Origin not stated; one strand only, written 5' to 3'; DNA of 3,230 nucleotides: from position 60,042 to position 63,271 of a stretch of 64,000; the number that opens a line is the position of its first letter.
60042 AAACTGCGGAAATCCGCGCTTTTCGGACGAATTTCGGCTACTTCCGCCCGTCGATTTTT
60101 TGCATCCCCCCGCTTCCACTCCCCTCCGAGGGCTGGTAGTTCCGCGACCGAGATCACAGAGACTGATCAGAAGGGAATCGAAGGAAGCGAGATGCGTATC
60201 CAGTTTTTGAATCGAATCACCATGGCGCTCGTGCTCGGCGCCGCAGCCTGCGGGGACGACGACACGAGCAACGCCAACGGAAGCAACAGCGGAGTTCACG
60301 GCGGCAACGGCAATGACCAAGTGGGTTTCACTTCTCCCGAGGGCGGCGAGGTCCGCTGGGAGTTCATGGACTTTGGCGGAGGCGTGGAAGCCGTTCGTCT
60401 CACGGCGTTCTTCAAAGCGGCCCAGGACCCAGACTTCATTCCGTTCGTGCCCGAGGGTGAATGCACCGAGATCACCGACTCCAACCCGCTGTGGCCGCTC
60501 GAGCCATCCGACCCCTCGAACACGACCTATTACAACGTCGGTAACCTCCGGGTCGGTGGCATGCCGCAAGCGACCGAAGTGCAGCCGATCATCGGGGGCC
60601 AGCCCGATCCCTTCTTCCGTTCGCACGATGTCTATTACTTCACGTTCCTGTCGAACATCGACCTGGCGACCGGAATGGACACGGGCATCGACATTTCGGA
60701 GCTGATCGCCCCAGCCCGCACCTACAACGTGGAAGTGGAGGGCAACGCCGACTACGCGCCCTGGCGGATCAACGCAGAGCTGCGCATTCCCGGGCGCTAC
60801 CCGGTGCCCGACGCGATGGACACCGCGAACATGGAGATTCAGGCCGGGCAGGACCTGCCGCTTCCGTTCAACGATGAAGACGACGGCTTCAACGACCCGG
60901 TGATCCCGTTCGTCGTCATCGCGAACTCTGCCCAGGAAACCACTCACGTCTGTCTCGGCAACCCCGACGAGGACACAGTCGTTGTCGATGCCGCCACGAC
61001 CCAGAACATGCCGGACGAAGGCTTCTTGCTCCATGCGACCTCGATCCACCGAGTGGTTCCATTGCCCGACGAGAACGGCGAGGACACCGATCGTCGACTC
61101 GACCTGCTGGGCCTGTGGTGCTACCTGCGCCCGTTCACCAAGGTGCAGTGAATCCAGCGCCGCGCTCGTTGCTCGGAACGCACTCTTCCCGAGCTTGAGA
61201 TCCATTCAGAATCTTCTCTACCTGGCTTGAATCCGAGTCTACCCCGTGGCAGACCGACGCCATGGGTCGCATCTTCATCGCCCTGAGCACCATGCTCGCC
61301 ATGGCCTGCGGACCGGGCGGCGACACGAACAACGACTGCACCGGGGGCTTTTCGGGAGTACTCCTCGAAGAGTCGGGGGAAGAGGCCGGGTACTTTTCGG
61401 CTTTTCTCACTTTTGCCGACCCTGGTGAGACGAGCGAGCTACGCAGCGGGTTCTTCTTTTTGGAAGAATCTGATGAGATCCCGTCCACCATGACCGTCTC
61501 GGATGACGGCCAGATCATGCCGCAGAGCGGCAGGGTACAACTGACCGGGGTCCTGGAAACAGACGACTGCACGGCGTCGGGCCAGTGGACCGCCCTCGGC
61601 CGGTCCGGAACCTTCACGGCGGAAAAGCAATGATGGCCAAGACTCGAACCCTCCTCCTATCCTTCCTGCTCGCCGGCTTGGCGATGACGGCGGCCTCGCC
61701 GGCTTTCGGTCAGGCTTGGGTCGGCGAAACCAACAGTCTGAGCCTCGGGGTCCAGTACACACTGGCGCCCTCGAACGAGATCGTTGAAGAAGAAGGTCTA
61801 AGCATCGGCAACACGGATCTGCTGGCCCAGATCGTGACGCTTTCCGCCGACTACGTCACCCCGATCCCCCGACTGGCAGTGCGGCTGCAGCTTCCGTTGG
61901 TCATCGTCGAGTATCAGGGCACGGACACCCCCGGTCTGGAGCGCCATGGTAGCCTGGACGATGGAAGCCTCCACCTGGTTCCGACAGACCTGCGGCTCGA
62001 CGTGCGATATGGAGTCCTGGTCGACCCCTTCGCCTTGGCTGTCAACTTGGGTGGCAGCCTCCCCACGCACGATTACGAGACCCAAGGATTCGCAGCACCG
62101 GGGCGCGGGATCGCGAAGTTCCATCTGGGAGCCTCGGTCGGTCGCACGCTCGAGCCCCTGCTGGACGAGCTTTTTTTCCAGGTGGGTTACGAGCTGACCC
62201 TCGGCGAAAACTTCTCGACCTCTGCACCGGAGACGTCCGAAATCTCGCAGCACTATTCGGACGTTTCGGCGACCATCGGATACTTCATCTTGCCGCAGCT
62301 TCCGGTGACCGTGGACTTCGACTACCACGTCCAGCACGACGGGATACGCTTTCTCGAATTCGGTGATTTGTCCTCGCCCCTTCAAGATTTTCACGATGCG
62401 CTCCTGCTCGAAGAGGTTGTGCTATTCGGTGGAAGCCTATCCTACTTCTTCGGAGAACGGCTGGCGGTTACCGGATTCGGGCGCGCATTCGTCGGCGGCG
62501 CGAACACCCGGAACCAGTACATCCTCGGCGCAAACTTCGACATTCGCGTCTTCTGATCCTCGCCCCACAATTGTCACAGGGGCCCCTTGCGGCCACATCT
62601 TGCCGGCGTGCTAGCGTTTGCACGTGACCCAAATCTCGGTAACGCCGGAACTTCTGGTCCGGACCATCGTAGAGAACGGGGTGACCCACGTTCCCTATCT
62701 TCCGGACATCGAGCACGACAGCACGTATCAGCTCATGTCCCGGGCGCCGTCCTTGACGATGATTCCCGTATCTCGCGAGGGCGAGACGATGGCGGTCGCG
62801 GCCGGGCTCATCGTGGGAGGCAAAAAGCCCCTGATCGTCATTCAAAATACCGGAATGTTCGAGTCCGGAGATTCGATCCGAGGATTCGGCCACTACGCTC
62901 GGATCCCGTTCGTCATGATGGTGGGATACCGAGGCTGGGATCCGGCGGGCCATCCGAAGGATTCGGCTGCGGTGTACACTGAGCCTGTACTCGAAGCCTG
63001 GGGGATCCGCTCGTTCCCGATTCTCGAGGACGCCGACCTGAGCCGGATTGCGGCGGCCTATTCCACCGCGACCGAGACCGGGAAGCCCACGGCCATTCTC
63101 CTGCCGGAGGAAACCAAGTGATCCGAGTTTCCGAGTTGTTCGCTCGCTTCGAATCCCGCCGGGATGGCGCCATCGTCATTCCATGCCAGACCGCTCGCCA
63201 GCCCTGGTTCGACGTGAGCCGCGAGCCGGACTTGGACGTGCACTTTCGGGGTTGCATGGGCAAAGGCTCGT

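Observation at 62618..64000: Split ComD/ComE-like TPP decarboxylase immediately upstream of a LeuC-like dehydratase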

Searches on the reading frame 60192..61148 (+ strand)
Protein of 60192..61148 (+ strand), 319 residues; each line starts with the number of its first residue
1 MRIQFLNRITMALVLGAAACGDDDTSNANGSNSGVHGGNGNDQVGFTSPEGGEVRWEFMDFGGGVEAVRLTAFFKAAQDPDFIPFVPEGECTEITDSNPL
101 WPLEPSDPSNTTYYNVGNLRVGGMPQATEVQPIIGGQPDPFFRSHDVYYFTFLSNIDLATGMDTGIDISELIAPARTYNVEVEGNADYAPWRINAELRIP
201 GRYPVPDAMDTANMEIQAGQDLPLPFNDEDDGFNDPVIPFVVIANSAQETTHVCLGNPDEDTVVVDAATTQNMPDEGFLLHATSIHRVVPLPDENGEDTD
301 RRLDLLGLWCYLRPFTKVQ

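Call 72: search_protein_families(library=ncbifam, proteins=[window:60192-61148:+], max_evalue=0.01)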
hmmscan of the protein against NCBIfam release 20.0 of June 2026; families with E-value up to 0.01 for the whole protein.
window:60192-61148:+ (319 aa): 0 families

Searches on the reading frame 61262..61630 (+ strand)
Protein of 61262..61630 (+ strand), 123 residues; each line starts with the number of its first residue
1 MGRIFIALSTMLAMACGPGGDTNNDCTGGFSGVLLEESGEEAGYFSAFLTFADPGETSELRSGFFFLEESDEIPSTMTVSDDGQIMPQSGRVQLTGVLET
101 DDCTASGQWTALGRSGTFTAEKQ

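Call 72: search_protein_families(library=ncbifam, proteins=[window:61262-61630:+], max_evalue=0.01)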
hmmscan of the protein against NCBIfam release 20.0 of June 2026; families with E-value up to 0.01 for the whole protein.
window:61262-61630:+ (123 aa): 0 families

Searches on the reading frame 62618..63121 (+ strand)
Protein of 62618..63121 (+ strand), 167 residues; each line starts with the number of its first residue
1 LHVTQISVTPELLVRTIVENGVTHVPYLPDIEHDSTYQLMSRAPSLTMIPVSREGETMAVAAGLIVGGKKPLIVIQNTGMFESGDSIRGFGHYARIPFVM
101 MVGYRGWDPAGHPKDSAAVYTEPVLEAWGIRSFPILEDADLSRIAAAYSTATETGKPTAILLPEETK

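Call 3: search_protein_families(library=pfam, proteins=[window:62618-63118:+], max_evalue=0.01)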
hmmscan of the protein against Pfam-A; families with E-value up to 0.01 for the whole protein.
window:62618-63118:+ (167 aa): 1 family
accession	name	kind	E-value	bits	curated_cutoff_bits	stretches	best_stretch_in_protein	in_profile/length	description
PF02776.23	TPP_enzyme_N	-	1.4e-05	25.3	26.8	1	11-80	5-76/119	Thiamine pyrophosphate enzyme, N-terminal TPP binding domain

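Call 4: search_protein_families(library=ncbifam, proteins=[window:62618-63118:+], max_evalue=0.01)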
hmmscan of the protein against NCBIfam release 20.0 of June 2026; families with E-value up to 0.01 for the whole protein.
window:62618-63118:+ (167 aa): 4 families
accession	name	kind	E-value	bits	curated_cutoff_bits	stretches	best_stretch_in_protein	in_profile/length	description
TIGR03845.1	sulfopyru_alph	equivalog_domain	5.7e-18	65.3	147.95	1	14-163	5-156/160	sulfopyruvate decarboxylase subunit alpha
TIGR03297.1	Ppyr-DeCO2ase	equivalog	5.1e-11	42.2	312.5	1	29-165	9-153/360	phosphonopyruvate decarboxylase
TIGR03254.1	oxalate_oxc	equivalog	0.0068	15.2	739.4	1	56-119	194-258/554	oxalyl-CoA decarboxylase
NF006721.0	PRK09259.1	equivalog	0.0071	15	557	1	44-119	197-270/574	oxalyl-CoA decarboxylase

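Call 6: find_encoding_contigs(protein=window:62618-63121:+, flank=10000, max_places=10)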
Protein window:62618-63121:+ (167 aa): no gene with exactly this product is on record in the collection.
